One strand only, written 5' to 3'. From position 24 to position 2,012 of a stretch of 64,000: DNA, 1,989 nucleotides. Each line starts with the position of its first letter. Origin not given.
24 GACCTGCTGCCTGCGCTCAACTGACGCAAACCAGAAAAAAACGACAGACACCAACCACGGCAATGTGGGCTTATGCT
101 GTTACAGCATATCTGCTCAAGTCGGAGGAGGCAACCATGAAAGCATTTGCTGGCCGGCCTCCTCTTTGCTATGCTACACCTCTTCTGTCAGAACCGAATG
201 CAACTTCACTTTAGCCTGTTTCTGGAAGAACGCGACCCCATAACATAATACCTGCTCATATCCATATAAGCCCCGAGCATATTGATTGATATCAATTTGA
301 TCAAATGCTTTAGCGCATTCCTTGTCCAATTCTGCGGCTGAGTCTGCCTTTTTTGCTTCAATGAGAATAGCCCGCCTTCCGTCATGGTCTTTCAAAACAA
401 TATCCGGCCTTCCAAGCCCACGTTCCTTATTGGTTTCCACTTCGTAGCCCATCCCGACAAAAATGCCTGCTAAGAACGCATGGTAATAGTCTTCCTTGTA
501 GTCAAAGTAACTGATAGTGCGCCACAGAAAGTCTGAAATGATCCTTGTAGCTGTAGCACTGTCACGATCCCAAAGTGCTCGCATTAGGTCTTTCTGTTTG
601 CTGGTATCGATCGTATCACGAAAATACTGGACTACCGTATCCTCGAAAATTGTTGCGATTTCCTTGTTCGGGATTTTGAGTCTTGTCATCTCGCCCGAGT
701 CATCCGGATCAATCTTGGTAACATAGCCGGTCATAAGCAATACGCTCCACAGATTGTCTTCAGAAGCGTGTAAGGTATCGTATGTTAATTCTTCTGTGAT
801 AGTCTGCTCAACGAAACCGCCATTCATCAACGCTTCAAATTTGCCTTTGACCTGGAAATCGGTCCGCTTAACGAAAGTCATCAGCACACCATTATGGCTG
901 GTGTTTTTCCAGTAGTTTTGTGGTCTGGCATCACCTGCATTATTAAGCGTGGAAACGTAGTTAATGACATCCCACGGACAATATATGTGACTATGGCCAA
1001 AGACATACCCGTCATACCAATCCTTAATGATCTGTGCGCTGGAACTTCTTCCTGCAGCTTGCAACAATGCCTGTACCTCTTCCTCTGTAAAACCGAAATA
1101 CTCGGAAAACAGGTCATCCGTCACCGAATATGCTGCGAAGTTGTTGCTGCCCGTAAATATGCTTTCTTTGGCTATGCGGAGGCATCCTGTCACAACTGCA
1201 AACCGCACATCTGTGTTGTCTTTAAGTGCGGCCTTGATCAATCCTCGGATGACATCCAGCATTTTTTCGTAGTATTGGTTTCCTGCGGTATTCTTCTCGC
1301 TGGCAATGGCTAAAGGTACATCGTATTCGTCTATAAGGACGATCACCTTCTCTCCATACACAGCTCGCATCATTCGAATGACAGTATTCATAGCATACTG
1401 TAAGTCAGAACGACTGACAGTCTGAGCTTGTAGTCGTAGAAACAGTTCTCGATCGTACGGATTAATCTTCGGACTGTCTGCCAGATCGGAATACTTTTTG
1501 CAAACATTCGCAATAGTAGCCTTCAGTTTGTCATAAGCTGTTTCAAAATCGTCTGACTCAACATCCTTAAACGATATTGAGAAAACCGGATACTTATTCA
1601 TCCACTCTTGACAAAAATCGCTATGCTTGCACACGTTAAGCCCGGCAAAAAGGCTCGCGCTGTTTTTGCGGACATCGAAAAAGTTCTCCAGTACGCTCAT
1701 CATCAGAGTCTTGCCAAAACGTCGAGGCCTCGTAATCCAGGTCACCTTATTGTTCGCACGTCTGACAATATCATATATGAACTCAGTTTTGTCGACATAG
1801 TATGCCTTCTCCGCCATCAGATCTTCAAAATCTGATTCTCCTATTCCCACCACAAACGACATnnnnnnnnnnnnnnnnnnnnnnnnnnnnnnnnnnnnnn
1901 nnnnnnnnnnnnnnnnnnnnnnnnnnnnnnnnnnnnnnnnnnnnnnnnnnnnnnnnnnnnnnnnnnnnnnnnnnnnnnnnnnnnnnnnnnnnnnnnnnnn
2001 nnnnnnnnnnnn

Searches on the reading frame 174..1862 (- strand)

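Call 61: search_protein_families(library=pfam, proteins=[window:174-1862:-], max_evalue=0.001)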
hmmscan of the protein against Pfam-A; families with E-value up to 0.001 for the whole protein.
window:174-1862:- (562 aa): 2 families
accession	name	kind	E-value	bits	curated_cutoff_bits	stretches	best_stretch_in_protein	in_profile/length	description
PF09820.16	AAA-ATPase_like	-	1.4e-44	152.8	26.1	1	7-236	2-201/201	Predicted AAA-ATPase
PF08011.17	PDDEXK_9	-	4.2e-11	43.2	25.5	1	456-552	2-102/105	PD-(D/E)XK nuclease superfamily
